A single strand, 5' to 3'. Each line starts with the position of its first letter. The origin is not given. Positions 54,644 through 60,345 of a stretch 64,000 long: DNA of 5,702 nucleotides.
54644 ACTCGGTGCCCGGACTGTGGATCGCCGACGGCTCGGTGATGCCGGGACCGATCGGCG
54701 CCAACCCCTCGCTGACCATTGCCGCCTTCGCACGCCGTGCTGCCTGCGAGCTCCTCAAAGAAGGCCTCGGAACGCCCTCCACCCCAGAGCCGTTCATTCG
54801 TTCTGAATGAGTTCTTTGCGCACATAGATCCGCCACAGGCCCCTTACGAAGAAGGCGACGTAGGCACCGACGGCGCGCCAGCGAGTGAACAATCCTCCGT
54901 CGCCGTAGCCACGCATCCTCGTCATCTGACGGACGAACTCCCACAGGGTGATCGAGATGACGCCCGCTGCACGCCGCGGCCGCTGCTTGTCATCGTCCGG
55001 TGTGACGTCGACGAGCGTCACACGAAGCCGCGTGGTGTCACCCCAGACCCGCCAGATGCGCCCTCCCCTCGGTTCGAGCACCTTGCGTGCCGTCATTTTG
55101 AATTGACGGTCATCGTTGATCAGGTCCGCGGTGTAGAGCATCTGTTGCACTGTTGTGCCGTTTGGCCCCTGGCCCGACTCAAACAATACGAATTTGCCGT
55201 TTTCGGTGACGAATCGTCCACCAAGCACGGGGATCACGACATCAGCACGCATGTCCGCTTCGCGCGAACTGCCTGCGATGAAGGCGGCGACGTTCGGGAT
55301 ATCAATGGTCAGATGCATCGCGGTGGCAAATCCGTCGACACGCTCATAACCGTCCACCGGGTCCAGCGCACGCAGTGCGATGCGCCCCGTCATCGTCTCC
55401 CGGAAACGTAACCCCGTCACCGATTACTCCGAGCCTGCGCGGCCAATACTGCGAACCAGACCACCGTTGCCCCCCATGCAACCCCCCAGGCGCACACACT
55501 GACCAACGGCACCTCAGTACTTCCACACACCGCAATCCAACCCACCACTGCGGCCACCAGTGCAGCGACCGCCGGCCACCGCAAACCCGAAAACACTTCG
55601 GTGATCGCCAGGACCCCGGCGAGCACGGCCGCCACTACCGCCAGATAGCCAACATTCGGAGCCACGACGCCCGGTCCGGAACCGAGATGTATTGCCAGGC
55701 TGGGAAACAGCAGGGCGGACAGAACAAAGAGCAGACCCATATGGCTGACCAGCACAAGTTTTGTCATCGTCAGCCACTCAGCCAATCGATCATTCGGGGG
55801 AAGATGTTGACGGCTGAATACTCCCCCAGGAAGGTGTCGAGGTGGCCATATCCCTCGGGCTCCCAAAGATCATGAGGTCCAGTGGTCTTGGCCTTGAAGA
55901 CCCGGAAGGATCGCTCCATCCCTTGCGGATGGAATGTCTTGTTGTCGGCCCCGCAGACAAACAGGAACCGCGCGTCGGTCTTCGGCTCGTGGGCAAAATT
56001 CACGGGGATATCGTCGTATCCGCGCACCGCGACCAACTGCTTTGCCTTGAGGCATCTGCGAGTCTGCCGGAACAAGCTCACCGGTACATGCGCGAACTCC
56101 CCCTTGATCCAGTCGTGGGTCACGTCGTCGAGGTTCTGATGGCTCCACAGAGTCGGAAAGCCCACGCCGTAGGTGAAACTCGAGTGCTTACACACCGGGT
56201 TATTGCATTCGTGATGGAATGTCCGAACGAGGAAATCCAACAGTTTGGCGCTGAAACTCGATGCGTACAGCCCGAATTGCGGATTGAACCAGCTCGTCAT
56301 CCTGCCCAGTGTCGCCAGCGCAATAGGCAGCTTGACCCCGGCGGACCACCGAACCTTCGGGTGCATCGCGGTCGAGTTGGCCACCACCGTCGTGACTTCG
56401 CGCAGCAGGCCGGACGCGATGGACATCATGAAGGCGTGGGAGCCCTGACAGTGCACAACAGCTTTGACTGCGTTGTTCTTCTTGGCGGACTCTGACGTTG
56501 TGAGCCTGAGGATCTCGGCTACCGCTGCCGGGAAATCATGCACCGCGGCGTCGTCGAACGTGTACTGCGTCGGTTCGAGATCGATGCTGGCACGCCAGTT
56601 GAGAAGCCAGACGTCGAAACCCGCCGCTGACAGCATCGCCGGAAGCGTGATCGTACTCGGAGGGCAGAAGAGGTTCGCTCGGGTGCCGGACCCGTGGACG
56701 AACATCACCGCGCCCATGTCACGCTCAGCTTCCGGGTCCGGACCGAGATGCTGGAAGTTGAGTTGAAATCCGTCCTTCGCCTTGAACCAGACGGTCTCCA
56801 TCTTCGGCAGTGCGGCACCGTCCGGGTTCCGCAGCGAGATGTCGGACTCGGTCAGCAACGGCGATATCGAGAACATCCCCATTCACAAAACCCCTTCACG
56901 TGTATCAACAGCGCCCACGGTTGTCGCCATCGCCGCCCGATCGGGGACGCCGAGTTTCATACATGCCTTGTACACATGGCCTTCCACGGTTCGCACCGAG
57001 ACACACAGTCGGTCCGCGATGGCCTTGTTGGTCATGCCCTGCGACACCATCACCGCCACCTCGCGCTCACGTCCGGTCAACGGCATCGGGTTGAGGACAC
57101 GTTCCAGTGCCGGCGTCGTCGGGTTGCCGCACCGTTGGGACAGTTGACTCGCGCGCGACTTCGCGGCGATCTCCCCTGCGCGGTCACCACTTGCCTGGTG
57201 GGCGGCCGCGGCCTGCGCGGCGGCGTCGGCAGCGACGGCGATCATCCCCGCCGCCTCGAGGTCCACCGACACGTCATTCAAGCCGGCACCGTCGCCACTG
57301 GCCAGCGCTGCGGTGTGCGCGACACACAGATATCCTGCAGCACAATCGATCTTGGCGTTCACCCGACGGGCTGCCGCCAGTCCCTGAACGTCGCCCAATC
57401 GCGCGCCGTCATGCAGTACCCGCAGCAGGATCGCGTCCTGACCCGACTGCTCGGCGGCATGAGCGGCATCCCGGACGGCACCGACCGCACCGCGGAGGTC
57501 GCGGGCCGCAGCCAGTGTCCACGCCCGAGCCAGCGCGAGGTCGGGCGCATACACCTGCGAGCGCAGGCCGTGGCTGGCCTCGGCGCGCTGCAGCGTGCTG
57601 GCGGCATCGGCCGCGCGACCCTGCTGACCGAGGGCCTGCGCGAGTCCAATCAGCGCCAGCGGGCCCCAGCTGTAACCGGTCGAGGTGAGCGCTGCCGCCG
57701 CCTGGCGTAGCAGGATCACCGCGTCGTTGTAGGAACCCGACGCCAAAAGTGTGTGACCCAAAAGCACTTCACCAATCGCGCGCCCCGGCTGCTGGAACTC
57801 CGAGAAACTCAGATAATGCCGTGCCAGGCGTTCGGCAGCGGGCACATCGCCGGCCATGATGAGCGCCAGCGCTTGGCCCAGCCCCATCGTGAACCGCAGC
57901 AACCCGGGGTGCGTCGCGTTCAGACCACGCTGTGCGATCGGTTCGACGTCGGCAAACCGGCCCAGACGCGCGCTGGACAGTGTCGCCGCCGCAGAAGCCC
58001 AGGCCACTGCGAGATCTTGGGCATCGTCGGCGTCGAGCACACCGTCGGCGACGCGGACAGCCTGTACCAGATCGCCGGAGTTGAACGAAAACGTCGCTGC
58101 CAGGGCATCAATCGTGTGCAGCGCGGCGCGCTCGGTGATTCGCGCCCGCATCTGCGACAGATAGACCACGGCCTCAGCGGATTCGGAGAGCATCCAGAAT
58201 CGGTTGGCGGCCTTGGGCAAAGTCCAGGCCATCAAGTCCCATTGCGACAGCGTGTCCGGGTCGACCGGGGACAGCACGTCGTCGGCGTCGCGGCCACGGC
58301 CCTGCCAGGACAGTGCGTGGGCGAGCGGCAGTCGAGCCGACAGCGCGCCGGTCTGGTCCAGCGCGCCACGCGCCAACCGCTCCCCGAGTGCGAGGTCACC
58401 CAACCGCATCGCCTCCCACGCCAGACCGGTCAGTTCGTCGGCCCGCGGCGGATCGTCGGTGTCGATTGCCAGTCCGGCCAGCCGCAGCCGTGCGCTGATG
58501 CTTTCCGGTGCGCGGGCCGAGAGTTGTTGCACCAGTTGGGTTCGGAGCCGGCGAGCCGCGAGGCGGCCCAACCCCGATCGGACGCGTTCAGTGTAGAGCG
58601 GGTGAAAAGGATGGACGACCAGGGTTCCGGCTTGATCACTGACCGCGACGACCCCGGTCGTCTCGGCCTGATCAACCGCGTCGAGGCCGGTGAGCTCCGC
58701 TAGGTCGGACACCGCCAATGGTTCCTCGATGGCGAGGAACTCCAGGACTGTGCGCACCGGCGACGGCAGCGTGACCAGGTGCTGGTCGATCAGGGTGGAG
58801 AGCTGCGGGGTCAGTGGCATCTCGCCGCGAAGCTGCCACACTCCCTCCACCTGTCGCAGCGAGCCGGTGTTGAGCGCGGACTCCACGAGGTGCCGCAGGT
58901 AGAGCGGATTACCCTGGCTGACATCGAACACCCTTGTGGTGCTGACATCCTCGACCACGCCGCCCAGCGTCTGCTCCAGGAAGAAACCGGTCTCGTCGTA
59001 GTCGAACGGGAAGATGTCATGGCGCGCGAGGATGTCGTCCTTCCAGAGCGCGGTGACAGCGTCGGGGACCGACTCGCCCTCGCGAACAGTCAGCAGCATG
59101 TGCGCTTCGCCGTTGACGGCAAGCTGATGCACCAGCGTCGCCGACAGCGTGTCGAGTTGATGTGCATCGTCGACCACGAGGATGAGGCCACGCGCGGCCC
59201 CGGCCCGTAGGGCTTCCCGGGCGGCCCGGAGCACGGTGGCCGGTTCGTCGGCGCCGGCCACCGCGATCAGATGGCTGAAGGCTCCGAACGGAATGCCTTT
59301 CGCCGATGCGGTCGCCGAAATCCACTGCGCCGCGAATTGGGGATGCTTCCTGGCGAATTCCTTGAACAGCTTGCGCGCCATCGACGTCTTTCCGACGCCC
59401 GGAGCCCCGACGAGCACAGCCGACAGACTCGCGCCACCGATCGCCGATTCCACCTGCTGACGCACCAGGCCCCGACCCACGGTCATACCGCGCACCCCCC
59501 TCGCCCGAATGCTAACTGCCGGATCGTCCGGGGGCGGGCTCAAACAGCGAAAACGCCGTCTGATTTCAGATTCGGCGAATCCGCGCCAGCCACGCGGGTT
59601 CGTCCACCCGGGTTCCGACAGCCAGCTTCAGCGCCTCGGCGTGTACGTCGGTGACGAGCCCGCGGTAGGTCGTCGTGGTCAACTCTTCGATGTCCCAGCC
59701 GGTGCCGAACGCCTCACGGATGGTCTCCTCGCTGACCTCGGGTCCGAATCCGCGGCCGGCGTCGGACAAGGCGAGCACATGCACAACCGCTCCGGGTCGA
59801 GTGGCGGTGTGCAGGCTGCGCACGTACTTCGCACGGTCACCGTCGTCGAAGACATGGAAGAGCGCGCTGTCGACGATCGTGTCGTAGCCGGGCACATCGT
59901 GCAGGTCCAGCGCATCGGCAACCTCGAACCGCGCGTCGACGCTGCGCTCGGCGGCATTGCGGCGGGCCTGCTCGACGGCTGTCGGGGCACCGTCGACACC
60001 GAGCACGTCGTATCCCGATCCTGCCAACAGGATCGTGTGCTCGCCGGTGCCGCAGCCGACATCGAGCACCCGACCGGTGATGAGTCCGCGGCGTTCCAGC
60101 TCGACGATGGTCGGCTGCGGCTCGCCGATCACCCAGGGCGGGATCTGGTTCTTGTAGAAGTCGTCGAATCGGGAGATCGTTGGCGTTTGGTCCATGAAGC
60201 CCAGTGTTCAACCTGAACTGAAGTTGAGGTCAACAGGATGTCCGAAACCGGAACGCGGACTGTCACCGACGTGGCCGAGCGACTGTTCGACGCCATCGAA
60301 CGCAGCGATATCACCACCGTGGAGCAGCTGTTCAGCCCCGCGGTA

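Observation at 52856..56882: Lower-GC accessory module bracketed by two LAL regulators: ChoD-like oxidase facing a hydrolase / 4-TM / orphan-protein operon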

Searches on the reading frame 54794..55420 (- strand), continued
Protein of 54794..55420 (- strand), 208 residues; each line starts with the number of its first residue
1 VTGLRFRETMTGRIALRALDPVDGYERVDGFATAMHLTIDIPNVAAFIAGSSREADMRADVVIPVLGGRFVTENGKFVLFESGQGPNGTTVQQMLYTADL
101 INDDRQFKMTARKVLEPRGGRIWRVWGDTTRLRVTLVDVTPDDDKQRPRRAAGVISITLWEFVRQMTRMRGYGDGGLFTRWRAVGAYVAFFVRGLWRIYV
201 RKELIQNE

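Call 37: find_related_loci(query=A1, collection=genome_contigs, flank=7000)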
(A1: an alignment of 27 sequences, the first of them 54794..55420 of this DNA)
Query A1 (208 aa) in genome_contigs; peptide patterns used: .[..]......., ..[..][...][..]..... (x = any residue, [..] = any of these).
11 stretches matched a pattern; 6 encode a relative of the query (tblastn E <= 1e-3); 6 distinct loci.
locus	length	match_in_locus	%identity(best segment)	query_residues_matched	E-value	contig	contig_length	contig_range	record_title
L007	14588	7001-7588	67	1-199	4e-88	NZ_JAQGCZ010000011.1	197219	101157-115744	Mycolicibacterium sp. BiH015 NODE_11_length_197219_cov_70.576595, whole genome shotgun sequence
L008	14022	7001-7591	50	1-200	9e-60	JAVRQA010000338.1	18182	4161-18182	MAG: Mycobacterium sp. isolate BP_295 scaffold_3399839, whole genome shotgun sequence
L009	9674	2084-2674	51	1-200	5e-59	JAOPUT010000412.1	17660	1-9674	MAG: Mycobacterium sp. isolate RYN_129 scaffold_524957, whole genome shotgun sequence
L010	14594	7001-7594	50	1-200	1e-54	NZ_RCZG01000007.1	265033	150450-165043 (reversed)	Mycolicibacterium hodleri strain S5.20 scaffold7.1, whole genome shotgun sequence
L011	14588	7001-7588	41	1-202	2e-38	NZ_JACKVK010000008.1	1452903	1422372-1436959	Mycobacterium yunnanensis strain DSM 44838 MYUN-DSM44838DSM44838_contig000008, whole genome shotgun sequence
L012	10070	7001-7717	36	1-200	9e-30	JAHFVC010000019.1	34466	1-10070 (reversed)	MAG: Mycobacterium sp. isolate nzgw94 NODE_372_length_34467_cov_3.820008, whole genome shotgun sequence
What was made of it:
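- Tried and rejected: It reached only close mycobacterial relatives, six loci, because its peptide patterns were clade-specific (call 37).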

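Call 46: search_protein_families(library=padloc, proteins=[window:54794-55420:-], max_evalue=0.001)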
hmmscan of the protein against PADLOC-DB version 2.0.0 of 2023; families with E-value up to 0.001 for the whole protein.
window:54794-55420:- (208 aa): 0 families

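Call 48: search_solved_structures(query=A1, max_evalue=10, show_alignments=1)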
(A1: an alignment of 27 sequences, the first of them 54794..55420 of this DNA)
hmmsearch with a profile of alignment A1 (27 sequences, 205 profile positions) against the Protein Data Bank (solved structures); distinct sequences matched with E-value up to 10: 0.

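Call 50: search_protein_families(library=pfam, proteins=[L001:7675-8004:+], max_evalue=0.5)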
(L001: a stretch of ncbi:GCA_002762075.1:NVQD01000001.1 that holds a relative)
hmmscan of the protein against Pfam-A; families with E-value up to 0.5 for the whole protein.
L001:7675-8004:+ (109 aa): 0 families

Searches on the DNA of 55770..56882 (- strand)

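Call 59: search_dna_similar(query=L013:4589-8041:+, collection=plasmids, mode=near, max_rows=60, rows=spread)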
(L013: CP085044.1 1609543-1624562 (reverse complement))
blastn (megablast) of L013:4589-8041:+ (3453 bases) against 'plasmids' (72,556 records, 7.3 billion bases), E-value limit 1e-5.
Records with a match: 127; places in all: 127; records where one place covers at least 80% of the query: 127.
Best place of each record, by identity: >=99% 98; 95-99% 4; 90-95% 16; 80-90% 9.
By first word of the organism name: Ralstonia 127.
By predicted mobility (MOB-suite, as given by PLSDB): mobilizable 99; non-mobilizable 28.
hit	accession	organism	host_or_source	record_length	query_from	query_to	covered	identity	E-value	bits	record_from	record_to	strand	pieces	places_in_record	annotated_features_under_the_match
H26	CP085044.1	Ralstonia solanacearum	sunflower,cell culture,stem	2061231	1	3453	100%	100.0%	0e+0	6377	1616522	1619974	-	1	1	GMC family oxidoreductase N-terminal domain-containing protein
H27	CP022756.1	Ralstonia solanacearum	Solanum tuberosum,single cell,Potato ...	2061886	1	3453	100%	99.8%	0e+0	6333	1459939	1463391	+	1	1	choline dehydrogenase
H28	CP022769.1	Ralstonia solanacearum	Solanum tuberosum,single cell,Potato ...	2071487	1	3453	100%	99.8%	0e+0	6333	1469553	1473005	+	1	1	choline dehydrogenase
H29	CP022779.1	Ralstonia solanacearum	Solanum tuberosum,single cell,Potato ...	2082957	1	3453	100%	99.8%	0e+0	6333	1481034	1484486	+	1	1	choline dehydrogenase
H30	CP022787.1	Ralstonia solanacearum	Solanum tuberosum,single cell,Potato ...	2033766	1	3453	100%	99.8%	0e+0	6333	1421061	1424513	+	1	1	choline dehydrogenase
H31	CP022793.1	Ralstonia solanacearum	Solanum tuberosum,single cell,Potato ...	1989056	1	3453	100%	99.8%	0e+0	6333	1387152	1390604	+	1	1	choline dehydrogenase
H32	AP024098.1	Ralstonia solanacearum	-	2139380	1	3453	100%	99.8%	0e+0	6333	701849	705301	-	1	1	cholesterol oxidase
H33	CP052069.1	Ralstonia solanacearum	tomato,cell culture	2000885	1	3453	100%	99.8%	0e+0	6333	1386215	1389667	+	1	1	none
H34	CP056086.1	Ralstonia solanacearum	cell clture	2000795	1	3453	100%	99.8%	0e+0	6333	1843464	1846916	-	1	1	alpha/beta fold hydrolase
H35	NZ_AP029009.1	Ralstonia pseudosolanacearum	-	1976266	1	3453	100%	99.8%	0e+0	6333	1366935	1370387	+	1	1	none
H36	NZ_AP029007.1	Ralstonia pseudosolanacearum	-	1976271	1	3453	100%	99.8%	0e+0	6333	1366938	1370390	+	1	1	none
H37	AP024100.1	Ralstonia solanacearum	-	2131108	1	3451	100%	99.5%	0e+0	6285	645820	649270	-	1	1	cholesterol oxidase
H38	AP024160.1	Ralstonia solanacearum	Zingiber officinale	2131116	1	3451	100%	99.5%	0e+0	6285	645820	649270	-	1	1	cholesterol oxidase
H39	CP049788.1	Ralstonia solanacearum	whole organism,isolated from the ...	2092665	1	3453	100%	99.5%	0e+0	6277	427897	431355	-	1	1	alpha/beta fold hydrolase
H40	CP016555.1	Ralstonia solanacearum FJAT-1458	tomato,tissue sample,tomato vessel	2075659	1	3453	100%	99.5%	0e+0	6272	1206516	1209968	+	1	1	choline dehydrogenase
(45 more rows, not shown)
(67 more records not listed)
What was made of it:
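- The fusion is present in 127 Ralstonia megaplasmids (call 59). The annotations are automatic and mutually inconsistent: choline dehydrogenase, cholesterol oxidase and alpha/beta hydrolase for the same gene (call 59).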

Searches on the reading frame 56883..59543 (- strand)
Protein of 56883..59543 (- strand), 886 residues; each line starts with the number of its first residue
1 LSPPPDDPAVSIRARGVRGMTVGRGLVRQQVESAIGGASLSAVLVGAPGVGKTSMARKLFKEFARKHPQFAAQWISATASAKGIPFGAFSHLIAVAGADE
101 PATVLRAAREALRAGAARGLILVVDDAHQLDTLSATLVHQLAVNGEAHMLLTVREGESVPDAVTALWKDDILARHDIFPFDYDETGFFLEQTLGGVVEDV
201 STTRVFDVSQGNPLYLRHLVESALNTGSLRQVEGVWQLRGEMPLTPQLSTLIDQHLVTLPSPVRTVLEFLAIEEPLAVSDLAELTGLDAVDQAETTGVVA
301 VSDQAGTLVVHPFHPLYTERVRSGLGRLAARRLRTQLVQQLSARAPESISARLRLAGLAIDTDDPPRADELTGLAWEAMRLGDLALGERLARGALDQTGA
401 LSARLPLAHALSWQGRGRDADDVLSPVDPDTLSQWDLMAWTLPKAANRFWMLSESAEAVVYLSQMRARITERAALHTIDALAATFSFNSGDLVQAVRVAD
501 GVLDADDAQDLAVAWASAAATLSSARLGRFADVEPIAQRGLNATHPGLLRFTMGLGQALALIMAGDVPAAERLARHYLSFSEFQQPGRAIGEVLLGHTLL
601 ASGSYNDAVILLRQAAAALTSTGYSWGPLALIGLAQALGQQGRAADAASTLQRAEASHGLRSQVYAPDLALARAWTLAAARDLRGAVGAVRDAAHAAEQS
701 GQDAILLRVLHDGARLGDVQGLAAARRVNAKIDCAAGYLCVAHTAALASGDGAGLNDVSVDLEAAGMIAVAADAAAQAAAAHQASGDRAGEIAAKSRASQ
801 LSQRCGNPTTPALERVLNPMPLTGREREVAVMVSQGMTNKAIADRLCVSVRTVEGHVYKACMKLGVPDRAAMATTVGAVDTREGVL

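Call 4: search_protein_families(library=pfam, proteins=[window:56883-59543:-], max_evalue=0.01)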
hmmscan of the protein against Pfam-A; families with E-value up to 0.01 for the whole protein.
window:56883-59543:- (886 aa): 11 families
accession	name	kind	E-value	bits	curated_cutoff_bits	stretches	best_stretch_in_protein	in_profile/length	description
PF00196.25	GerE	-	2.4e-13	49.9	23.5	1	821-873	2-54/57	Bacterial regulatory proteins, luxR family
PF13191.12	AAA_16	-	2.9e-10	41.3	32.6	1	22-148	3-162/167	AAA ATPase domain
PF13401.12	AAA_22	-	4.6e-07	30.6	27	1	41-140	7-107/130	AAA domain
PF13384.12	HTH_23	-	6.4e-05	23.1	24.6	1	828-854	9-35/50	Homeodomain-like domain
PF00004.35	AAA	-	0.00052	20.9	21.2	1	43-134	2-73/131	ATPase family associated with various cellular activities (AAA)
PF00931.28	NB-ARC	-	0.00064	19.5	23.5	1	44-165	23-146/248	NB-ARC domain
PF08281.18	Sigma70_r4_2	-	0.0012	18.9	25.7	1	824-864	13-54/54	Sigma-70, region 4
PF13424.12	TPR_12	-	0.0016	19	30.1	1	593-656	7-73/77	Tetratricopeptide repeat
PF14559.12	TPR_19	-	0.0031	18.2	25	1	599-659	1-56/68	Tetratricopeptide repeat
PF20720.3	nSTAND3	-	0.0055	16.9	27.2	0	43-67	21-45/155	Novel STAND NTPase 3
PF13936.12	HTH_38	-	0.0082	16.3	27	0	826-854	9-38/44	Helix-turn-helix domain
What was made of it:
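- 56883..59543 (-): LAL2: LuxR-family regulator with an N-terminal ATPase domain. First gene of the operon; its stop abuts the hydrolase ATG. The start codon is uncertain. AAA_16 3e-10, TPR, GerE 2e-13 (call 4).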

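Call 5: search_protein_families(library=ncbifam, proteins=[window:56883-59543:-], max_evalue=0.01)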
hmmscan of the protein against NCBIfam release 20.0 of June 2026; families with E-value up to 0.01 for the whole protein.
window:56883-59543:- (886 aa): 22 families
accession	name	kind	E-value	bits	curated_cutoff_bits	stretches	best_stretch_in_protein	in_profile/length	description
NF050132.1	TransRegAbsR2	equivalog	2.8e-62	211.3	850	2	30-348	25-323/582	LuxR family transcriptional regulator AbsR2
NF040749.1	tetrathio_RR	equivalog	6.8e-10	39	290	1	821-874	133-186/191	tetrathionate respiration response regulator TtrR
NF052445.1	RespRegMctR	equivalog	5.8e-08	32.4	300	1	820-872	143-195/205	two-component system response regulator MctR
NF011896.0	PRK15369.1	equivalog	7.1e-07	29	242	1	819-868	147-196/211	two component system response regulator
NF007685.0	PRK10360.1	equivalog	1.7e-06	28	258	1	820-873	136-189/196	response regulator transcription factor UhpA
TIGR02985.1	Sig70_bacteroi1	subfamily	1.9e-06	28.2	126.4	1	814-864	109-158/162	RNA polymerase sigma-70 factor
NF052366.1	photon_PedR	equivalog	2.1e-06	27.8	120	1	822-871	3-52/74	photosynthetic electron transport-dependent transcriptional regulator PedR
NF047785.1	respo_reg_MadR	equivalog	2.4e-06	27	300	1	820-871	147-198/209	MadR family response regulator transcription factor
TIGR03020.2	EpsA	equivalog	9e-06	25.5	170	1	819-871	188-240/247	XrtB/PEP-CTERM-associated transcriptional regulator EpsA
NF003420.0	PRK04841.1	equivalog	1.6e-05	23.2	537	1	815-871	832-888/903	HTH-type transcriptional regulator MalT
TIGR03541.1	reg_near_HchA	equivalog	2.2e-05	24.1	215.6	1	822-870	172-220/232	PA1136 family autoinducer-binding transcriptional regulator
NF007935.0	PRK10651.1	equivalog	2.2e-05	23.7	250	1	821-873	155-207/216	two-component system response regulator NarL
NF007505.1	PRK10100.1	equivalog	2.8e-05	23.9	250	1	820-870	143-193/204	biofilm master transcriptional regulator CsgD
NF007708.0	PRK10403.1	equivalog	0.00011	21.7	343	1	822-880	154-210/215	nitrate/nitrite response regulator protein NarP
NF041830.1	RR_TF_ErdR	exception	0.00026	20.8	390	1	822-873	151-202/213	response regulator transcription factor ErdR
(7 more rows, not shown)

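Call 46: search_protein_families(library=padloc, proteins=[window:56883-59543:-], max_evalue=0.001)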
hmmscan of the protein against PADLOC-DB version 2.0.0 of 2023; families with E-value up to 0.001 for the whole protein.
window:56883-59543:- (886 aa): 2 families
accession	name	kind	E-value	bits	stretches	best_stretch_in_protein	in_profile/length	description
PDLC01851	CARF3--CARF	-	4.9e-06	24.1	1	822-864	210-252/279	-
PDLC00915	TRIP13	-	0.0003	18.3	1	27-71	51-95/302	TRIP13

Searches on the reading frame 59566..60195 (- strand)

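Call 38: search_protein_families(library=pfam, proteins=[window:59566-60195:-], max_evalue=0.0001)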
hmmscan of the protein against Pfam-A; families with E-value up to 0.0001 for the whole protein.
window:59566-60195:- (209 aa): 9 families
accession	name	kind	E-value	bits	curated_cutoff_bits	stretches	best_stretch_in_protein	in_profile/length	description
PF13649.12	Methyltransf_25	-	7.1e-20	72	27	1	43-135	1-96/97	Methyltransferase domain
PF13847.12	Methyltransf_31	-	1e-14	54.9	27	1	42-139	6-108/145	Methyltransferase domain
PF08241.18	Methyltransf_11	-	7.9e-14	52.5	21.2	1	44-138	1-93/95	Methyltransferase domain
PF08242.18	Methyltransf_12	-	1e-12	49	30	1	44-137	1-97/98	Methyltransferase domain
PF05724.17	TPMT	-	4.7e-10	39.9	26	1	14-175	10-191/218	Thiopurine S-methyltransferase (TPMT)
PF13489.12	Methyltransf_23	-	6e-10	39.5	27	1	40-138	23-114/164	Methyltransferase domain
PF05175.20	MTS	-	1.4e-06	28.5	23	1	39-114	31-109/170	Methyltransferase small domain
PF03848.20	TehB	-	2.5e-06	27.5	20.4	1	40-142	31-134/193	Tellurite resistance protein TehB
PF06325.19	PrmA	-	6.2e-06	26.4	22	1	33-109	155-232/296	Ribosomal protein L11 methyltransferase (PrmA)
